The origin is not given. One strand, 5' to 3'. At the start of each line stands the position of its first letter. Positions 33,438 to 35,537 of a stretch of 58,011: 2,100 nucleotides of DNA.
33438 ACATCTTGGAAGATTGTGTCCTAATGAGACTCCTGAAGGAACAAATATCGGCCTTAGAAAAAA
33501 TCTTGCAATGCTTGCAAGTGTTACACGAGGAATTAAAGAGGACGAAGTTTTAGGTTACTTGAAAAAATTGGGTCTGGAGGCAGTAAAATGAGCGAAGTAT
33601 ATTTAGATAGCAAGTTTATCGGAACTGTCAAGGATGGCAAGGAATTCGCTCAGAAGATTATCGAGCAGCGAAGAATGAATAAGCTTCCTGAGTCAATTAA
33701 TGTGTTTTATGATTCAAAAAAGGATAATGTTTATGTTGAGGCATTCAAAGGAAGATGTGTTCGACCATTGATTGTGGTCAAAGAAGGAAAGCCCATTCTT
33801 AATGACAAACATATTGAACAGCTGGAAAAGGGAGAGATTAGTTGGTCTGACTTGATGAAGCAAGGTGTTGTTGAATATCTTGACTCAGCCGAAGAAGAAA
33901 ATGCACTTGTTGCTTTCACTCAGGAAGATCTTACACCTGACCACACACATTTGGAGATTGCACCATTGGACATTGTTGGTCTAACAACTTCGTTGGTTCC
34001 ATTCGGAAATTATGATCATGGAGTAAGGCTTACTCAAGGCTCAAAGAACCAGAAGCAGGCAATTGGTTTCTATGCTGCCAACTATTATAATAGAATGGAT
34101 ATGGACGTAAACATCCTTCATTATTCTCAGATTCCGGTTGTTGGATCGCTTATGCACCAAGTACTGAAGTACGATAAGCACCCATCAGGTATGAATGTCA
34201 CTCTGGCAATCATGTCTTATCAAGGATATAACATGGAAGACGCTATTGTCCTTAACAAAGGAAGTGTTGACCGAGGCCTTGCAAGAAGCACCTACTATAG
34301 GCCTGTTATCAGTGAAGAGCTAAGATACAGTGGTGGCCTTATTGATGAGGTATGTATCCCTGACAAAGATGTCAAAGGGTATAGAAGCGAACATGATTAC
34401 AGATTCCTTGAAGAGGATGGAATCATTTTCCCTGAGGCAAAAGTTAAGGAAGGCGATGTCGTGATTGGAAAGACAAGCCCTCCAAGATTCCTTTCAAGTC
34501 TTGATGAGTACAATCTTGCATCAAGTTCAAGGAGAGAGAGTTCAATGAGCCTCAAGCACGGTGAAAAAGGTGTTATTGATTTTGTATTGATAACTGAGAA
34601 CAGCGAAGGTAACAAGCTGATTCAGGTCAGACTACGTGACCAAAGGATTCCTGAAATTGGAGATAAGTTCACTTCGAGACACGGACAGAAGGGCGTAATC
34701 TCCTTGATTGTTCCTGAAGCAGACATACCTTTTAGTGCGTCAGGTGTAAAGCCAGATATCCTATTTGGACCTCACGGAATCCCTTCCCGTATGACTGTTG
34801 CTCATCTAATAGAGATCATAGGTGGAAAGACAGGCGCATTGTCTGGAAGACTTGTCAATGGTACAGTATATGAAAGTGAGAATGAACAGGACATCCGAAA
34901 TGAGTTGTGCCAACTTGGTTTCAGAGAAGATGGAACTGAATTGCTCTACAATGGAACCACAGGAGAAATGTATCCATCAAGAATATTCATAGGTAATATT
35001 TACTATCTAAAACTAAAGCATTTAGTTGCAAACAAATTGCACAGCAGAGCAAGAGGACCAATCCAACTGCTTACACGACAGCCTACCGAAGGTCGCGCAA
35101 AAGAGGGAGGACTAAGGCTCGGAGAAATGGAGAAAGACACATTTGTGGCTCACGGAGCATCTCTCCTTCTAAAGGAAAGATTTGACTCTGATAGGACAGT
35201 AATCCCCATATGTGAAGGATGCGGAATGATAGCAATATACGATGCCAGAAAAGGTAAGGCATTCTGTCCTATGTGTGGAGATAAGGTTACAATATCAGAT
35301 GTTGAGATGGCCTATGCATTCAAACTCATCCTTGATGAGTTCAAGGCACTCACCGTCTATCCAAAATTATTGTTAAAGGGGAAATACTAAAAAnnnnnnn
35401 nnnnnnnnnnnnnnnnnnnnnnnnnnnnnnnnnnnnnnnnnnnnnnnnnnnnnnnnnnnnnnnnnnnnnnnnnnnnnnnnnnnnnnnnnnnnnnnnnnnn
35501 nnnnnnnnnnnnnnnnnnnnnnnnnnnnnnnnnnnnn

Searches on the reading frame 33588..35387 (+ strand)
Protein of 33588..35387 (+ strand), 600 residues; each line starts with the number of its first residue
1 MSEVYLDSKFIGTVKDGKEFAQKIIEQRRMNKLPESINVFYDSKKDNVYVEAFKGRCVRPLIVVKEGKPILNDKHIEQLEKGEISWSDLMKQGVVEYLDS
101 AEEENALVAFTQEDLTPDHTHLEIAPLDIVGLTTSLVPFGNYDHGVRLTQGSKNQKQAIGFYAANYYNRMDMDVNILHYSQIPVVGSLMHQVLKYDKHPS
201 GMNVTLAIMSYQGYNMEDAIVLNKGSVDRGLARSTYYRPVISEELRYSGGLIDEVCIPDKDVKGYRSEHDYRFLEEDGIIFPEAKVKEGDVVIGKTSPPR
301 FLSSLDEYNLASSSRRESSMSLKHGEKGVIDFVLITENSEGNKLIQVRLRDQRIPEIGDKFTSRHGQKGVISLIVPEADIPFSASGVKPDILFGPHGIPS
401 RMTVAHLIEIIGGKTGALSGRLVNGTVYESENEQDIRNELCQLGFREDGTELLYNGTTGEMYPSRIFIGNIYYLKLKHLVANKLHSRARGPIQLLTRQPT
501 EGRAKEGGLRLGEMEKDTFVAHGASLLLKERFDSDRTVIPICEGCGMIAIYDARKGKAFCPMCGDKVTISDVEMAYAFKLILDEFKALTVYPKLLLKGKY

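Call 12: find_encoding_contigs(protein=window:33588-35387:+, flank=6000, max_places=6)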
Protein window:33588-35387:+ (600 aa): no gene with exactly this product is on record in the collection.
